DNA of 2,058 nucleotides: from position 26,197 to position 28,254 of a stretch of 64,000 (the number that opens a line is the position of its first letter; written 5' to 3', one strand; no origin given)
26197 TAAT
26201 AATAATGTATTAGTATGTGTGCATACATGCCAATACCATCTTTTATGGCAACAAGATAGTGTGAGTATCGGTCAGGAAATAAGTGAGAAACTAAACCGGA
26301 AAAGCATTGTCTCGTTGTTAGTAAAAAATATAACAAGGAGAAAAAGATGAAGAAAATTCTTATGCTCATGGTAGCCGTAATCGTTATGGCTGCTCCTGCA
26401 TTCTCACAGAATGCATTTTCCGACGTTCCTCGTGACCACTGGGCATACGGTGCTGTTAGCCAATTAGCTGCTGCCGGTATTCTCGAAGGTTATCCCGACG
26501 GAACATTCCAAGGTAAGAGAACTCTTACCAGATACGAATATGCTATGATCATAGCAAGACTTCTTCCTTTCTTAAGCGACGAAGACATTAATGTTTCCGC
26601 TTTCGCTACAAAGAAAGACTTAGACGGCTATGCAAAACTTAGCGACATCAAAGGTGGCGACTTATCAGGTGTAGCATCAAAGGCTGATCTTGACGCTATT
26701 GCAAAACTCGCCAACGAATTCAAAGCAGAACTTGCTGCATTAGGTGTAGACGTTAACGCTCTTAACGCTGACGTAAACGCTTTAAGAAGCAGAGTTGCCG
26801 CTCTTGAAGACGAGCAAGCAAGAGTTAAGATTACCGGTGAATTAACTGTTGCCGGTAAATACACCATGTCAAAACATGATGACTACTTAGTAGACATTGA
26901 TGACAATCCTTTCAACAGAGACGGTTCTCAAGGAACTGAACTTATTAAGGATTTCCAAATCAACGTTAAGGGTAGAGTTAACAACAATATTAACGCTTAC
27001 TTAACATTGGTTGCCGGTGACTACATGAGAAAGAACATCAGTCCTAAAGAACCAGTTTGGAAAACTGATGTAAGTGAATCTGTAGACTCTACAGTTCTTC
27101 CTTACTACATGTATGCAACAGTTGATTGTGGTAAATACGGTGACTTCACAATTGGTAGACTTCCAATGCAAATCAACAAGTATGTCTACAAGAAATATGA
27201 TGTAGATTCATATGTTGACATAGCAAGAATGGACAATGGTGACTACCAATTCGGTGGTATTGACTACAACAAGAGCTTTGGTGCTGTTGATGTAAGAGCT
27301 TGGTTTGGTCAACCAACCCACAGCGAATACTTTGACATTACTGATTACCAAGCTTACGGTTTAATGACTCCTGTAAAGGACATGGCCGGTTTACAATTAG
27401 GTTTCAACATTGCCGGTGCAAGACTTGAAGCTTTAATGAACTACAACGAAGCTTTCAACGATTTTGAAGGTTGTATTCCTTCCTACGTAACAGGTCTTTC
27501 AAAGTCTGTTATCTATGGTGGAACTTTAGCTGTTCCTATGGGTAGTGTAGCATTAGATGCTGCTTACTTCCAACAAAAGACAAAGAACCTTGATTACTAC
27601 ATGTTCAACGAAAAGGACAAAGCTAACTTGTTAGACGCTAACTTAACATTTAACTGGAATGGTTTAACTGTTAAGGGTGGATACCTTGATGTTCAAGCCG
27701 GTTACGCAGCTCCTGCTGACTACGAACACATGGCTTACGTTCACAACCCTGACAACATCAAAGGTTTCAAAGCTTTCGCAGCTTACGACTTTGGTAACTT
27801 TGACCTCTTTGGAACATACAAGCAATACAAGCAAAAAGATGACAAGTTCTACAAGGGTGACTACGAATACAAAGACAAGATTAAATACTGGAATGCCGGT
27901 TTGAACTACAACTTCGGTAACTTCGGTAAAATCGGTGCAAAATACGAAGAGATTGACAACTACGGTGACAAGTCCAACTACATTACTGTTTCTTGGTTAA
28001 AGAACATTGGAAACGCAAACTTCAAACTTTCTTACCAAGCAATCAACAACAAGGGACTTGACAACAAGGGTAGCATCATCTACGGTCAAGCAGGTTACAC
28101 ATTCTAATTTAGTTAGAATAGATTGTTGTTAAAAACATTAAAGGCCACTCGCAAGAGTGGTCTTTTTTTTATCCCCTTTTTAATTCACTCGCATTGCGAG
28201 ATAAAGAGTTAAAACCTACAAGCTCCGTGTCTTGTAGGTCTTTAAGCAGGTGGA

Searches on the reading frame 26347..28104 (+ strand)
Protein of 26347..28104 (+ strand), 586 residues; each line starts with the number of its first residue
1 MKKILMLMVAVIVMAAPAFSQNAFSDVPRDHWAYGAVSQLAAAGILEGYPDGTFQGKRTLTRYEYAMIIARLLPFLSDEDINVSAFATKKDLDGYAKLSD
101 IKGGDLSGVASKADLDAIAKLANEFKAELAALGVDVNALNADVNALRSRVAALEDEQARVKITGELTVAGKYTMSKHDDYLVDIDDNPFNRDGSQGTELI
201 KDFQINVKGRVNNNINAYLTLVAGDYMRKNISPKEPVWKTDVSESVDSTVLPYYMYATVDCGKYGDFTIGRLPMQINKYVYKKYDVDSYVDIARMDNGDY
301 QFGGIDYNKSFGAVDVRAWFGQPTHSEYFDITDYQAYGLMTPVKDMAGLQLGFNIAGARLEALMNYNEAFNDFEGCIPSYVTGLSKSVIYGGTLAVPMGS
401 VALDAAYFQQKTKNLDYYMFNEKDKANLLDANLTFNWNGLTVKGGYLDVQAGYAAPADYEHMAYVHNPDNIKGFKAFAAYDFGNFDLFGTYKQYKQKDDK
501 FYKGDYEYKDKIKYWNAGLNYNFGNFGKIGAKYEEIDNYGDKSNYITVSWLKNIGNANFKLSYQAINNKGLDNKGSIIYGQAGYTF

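Call 14: search_protein_families(library=pfam, proteins=[window:26347-28104:+], max_evalue=0.001)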
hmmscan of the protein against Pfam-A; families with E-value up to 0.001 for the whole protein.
window:26347-28104:+ (586 aa): 2 families
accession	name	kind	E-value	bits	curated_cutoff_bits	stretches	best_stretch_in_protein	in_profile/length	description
PF00395.25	SLH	-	3.2e-12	46.7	20.8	1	24-66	2-44/44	S-layer homology domain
PF13609.12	Porin_4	-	5.2e-06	26.9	27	1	472-585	184-291/310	Gram-negative porin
